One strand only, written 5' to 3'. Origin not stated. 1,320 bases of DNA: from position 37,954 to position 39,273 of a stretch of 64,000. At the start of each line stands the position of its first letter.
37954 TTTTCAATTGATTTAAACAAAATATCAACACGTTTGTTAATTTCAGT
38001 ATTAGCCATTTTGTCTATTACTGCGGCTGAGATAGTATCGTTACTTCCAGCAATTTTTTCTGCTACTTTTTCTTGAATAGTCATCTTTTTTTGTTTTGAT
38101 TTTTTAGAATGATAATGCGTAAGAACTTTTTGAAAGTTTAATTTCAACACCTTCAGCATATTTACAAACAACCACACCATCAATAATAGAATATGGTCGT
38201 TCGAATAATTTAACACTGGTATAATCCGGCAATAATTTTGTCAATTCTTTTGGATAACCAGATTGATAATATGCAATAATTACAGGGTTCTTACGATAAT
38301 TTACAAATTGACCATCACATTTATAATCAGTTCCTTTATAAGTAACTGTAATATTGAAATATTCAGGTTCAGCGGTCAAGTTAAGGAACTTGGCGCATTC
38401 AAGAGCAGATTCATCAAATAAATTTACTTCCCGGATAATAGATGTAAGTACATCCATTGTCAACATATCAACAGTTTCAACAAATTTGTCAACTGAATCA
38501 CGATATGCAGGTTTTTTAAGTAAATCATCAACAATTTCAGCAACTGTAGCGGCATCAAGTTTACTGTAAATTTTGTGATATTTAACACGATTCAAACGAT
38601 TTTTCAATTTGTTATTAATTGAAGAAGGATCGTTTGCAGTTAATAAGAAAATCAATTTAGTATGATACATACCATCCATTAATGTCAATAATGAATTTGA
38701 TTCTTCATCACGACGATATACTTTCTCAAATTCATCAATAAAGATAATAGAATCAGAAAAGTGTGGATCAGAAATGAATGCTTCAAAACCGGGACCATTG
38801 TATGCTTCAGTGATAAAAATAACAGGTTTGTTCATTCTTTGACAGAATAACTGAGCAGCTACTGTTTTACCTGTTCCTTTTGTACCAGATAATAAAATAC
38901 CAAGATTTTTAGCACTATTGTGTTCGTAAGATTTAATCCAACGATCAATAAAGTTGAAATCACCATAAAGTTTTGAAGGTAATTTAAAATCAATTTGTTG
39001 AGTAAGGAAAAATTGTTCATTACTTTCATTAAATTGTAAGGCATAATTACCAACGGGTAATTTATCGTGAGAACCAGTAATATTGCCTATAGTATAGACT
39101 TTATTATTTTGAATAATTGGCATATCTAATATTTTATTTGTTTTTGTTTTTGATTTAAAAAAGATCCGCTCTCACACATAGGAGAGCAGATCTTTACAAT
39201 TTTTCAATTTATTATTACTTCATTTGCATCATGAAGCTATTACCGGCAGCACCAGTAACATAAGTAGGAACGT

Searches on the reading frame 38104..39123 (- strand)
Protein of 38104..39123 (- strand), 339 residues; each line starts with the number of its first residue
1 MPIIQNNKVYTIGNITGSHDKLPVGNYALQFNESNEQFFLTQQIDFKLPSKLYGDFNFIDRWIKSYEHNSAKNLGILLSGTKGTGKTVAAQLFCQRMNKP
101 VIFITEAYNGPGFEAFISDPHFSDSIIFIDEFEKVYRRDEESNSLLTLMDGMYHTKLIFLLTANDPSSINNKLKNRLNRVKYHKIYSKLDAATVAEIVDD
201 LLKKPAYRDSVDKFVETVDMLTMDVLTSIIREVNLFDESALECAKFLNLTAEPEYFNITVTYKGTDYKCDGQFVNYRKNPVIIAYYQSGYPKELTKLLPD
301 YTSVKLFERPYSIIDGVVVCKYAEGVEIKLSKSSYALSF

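Call 8: search_protein_families(library=phrogs, proteins=[window:38104-39123:-], max_evalue=0.00001)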
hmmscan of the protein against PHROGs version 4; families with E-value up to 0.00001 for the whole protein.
window:38104-39123:- (339 aa): 4 families
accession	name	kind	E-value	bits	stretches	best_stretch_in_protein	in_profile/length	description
phrog_2376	-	other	5.2e-66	224.4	1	2-270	2-278/363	ATPase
phrog_168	-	DNA, RNA and nucleotide metabolism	3e-13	51.1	1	76-193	45-164/314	clamp loader of DNA polymerase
phrog_11838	-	DNA, RNA and nucleotide metabolism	4.2e-07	30.5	1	59-198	29-172/420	clamp loader of DNA polymerase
phrog_5846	-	DNA, RNA and nucleotide metabolism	5e-06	27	1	75-208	40-174/380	clamp loader of DNA polymerase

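Call 30: find_related_loci(query=window:38104-39123:-, collection=viral_contigs, flank=10000)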
Query window:38104-39123:- (339 aa) in viral_contigs; peptide patterns used: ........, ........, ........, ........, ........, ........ (x = any residue, [..] = any of these).
No stretch of DNA in the collection matches any of the patterns.
